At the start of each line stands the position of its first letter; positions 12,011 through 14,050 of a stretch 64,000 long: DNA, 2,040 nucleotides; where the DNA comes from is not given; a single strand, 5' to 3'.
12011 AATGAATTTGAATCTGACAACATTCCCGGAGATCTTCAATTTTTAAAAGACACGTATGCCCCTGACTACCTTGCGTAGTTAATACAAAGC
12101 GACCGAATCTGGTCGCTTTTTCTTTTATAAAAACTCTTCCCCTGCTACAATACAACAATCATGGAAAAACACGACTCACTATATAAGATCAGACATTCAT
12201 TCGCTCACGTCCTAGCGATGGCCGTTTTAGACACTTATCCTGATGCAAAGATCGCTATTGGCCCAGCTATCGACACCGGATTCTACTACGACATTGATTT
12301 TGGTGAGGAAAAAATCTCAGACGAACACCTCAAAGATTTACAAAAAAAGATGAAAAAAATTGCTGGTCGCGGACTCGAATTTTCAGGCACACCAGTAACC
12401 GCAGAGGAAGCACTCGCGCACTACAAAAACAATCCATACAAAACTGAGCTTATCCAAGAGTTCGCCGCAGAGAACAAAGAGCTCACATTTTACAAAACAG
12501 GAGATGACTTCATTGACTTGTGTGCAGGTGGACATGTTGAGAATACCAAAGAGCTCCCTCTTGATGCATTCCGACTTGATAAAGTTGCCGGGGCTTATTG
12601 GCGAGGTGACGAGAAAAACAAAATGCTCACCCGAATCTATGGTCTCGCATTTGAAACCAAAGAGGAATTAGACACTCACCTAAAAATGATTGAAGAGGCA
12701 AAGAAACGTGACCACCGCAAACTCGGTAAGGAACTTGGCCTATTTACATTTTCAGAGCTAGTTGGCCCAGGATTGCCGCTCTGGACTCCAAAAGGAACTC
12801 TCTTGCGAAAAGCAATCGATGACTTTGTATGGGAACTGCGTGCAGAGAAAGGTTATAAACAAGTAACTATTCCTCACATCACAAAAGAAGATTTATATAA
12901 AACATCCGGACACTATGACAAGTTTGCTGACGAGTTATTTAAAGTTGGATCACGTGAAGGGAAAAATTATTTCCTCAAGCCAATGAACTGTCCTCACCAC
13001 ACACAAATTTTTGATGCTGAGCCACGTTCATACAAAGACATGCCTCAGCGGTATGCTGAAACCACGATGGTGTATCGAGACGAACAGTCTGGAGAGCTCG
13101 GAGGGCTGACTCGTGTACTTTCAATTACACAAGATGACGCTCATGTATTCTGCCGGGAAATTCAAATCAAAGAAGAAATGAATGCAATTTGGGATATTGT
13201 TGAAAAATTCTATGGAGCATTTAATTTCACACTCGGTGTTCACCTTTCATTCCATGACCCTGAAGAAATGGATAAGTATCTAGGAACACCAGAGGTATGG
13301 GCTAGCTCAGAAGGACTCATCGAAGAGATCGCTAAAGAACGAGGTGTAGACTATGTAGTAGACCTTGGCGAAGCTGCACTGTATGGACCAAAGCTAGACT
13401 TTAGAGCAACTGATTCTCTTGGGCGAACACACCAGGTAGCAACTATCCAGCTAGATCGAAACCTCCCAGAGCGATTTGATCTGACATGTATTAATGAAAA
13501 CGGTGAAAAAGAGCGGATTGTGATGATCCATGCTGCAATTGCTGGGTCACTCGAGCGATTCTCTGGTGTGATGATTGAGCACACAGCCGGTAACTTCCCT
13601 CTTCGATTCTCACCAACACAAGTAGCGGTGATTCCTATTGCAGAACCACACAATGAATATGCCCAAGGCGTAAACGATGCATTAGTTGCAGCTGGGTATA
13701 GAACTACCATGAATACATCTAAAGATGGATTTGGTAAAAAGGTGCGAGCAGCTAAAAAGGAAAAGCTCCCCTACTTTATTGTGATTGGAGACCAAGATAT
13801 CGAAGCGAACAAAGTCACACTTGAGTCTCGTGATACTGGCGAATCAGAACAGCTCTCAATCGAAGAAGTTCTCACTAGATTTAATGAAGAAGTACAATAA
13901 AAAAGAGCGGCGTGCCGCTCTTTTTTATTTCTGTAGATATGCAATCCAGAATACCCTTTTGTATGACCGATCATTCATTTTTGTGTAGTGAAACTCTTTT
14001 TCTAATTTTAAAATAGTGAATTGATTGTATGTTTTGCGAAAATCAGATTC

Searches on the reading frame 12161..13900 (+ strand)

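Call 70: search_protein_families(library=pfam, proteins=[window:12161-13900:+], max_evalue=0.0001)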
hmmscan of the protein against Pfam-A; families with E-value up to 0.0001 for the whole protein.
window:12161-13900:+ (579 aa): 3 families
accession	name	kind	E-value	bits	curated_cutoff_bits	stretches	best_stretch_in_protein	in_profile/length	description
PF00587.30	tRNA-synt_2b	-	9.5e-40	137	29.3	1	260-474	1-178/179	tRNA synthetase class II core domain (G, H, P, S and T)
PF03129.25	HGTP_anticodon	-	1.2e-21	77.1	21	1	487-576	1-93/94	Anticodon binding domain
PF07973.19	tRNA_SAD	-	6.5e-11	42.5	24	1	109-160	2-44/44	Threonyl and Alanyl tRNA synthetase second additional domain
